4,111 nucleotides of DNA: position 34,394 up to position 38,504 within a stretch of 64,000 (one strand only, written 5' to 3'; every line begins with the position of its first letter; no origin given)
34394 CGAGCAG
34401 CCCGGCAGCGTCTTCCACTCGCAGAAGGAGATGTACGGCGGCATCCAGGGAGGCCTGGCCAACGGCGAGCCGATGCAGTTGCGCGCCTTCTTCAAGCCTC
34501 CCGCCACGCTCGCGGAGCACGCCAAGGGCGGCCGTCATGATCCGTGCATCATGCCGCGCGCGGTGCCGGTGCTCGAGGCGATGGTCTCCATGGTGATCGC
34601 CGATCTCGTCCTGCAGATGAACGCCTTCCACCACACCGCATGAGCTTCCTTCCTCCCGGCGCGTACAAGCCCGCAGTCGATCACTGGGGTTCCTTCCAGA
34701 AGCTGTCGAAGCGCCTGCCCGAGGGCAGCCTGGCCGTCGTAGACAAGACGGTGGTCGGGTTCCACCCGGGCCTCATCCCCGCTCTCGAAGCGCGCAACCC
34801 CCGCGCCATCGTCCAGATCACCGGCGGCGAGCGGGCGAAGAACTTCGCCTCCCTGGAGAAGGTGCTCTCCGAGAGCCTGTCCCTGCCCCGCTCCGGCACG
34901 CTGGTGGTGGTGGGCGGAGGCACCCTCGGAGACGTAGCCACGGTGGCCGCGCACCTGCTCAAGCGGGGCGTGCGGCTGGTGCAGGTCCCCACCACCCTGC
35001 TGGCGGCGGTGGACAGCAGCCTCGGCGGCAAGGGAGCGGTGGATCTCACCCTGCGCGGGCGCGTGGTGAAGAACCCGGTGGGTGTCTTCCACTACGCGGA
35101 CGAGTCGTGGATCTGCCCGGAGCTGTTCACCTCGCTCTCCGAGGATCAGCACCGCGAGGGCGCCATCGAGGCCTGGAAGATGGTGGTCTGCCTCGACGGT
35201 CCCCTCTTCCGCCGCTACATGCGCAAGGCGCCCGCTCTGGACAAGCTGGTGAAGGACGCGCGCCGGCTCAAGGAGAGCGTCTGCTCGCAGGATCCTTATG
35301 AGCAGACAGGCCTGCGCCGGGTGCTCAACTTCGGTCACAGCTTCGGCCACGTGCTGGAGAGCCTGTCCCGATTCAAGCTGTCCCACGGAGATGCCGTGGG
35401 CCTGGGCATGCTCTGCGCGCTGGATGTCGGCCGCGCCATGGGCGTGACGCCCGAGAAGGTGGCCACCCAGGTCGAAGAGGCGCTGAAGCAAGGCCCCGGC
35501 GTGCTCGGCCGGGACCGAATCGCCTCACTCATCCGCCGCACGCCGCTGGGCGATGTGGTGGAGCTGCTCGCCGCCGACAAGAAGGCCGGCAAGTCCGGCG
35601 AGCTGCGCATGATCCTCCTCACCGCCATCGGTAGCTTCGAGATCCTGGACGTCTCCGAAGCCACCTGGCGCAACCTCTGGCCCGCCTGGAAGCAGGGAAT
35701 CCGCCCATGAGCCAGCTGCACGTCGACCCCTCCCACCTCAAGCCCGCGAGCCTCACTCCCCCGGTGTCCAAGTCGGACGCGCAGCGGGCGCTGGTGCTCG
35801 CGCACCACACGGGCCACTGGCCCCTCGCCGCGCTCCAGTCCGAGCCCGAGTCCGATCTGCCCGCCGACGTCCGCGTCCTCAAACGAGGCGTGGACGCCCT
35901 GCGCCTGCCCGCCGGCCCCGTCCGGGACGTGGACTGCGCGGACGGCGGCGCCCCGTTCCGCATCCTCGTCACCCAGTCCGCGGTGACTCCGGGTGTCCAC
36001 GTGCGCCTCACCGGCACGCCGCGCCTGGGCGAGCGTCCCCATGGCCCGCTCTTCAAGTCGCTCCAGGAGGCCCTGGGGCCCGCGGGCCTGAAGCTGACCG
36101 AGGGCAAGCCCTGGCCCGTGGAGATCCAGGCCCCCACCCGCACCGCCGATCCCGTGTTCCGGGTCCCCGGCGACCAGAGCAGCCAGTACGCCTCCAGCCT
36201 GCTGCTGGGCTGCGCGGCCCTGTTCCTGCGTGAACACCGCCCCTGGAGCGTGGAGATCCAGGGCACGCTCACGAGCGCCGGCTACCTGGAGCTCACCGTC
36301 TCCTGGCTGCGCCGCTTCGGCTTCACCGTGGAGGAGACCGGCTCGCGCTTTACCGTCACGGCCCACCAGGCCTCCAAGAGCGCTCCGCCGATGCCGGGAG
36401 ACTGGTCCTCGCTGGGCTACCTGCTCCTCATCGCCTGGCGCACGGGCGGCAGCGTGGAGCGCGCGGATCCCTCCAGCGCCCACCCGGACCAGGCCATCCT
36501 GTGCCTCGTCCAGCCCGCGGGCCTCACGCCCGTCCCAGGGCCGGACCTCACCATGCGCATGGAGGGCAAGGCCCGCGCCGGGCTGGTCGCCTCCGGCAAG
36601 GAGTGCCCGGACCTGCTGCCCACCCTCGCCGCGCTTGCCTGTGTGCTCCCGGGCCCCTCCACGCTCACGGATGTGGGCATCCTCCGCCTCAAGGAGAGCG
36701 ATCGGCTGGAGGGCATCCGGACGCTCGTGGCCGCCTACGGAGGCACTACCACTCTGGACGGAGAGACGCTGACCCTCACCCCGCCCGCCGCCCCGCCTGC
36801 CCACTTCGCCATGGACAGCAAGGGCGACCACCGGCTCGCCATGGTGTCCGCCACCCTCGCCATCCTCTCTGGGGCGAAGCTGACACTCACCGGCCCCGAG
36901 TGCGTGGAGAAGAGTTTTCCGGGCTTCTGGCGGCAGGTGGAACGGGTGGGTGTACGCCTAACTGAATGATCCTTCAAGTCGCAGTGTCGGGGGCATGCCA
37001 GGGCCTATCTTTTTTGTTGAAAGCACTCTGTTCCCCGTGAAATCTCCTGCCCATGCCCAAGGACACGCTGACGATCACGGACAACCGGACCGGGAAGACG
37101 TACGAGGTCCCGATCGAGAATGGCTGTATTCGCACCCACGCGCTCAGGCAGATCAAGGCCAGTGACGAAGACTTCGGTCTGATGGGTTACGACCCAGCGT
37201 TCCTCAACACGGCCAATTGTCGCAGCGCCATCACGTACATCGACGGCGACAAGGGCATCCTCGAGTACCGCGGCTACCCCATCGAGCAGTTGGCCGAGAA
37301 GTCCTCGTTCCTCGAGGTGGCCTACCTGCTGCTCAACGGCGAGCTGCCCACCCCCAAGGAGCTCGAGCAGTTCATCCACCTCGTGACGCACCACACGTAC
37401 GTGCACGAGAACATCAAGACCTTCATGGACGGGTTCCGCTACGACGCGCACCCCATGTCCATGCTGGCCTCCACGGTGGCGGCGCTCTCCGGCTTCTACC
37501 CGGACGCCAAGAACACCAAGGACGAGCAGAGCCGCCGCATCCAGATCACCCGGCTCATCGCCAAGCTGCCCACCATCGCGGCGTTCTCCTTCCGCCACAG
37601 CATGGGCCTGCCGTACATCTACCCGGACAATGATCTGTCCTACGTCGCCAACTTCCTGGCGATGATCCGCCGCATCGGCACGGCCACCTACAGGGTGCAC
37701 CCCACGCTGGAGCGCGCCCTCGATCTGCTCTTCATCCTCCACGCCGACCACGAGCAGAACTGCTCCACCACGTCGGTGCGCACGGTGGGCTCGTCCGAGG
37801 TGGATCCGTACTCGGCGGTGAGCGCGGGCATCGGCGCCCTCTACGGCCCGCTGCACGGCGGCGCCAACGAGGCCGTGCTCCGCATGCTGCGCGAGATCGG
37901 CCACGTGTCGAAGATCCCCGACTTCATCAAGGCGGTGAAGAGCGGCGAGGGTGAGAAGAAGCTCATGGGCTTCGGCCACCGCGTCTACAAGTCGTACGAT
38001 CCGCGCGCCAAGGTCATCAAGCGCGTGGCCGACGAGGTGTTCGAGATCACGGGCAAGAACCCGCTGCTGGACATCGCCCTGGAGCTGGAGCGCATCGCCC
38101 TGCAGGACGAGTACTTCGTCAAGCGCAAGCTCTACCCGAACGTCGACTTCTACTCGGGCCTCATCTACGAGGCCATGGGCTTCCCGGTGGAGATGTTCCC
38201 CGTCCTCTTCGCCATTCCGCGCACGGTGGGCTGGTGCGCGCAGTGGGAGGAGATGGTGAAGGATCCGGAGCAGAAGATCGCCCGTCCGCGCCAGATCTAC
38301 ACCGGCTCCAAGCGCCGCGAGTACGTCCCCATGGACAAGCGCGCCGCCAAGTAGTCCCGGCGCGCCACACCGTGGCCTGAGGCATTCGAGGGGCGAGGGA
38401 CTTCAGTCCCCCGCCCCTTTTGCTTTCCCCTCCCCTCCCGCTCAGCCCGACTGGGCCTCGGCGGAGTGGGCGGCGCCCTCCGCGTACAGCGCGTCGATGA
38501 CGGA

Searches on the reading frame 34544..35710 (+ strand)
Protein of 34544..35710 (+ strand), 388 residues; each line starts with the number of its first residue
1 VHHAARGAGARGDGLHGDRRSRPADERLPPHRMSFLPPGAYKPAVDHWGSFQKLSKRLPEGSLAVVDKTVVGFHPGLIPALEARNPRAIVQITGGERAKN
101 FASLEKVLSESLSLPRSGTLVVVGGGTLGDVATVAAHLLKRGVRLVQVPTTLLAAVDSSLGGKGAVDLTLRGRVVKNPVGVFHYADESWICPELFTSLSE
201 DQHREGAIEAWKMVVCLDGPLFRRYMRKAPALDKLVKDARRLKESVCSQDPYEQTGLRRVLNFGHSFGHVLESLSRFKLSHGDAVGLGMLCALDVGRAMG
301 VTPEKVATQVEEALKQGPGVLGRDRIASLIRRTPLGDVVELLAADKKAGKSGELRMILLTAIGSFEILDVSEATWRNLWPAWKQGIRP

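Call 71: search_protein_families(library=pfam, proteins=[window:34544-35710:+], max_evalue=0.00001)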
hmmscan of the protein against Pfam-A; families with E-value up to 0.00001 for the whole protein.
window:34544-35710:+ (388 aa): 2 families
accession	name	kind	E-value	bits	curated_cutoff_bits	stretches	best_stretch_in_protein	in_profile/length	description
PF01761.26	DHQ_synthase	-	4.8e-26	91.1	24.2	1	90-203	2-113/115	3-dehydroquinate synthase N-terminal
PF24621.2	DHQS_C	-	1.5e-22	80.5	27.6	1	207-317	2-120/144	3-dehydroquinate synthase C-terminal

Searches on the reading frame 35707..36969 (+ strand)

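Call 71: search_protein_families(library=pfam, proteins=[window:35707-36969:+], max_evalue=0.00001)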
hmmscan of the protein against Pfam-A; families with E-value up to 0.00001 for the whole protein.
window:35707-36969:+ (420 aa): 1 family
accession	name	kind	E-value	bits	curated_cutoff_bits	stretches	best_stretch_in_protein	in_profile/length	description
PF00275.25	EPSP_synthase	-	2.2e-33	116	22.8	1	75-409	86-415/417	EPSP synthase (3-phosphoshikimate 1-carboxyvinyltransferase)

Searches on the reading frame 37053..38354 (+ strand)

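Call 71: search_protein_families(library=pfam, proteins=[window:37053-38354:+], max_evalue=0.00001)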
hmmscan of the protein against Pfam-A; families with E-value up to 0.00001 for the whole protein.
window:37053-38354:+ (433 aa): 1 family
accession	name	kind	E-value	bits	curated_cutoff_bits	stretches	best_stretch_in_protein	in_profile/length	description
PF00285.26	Citrate_synt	-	3.8e-141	470.7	27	1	52-413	4-357/357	Citrate synthase, C-terminal domain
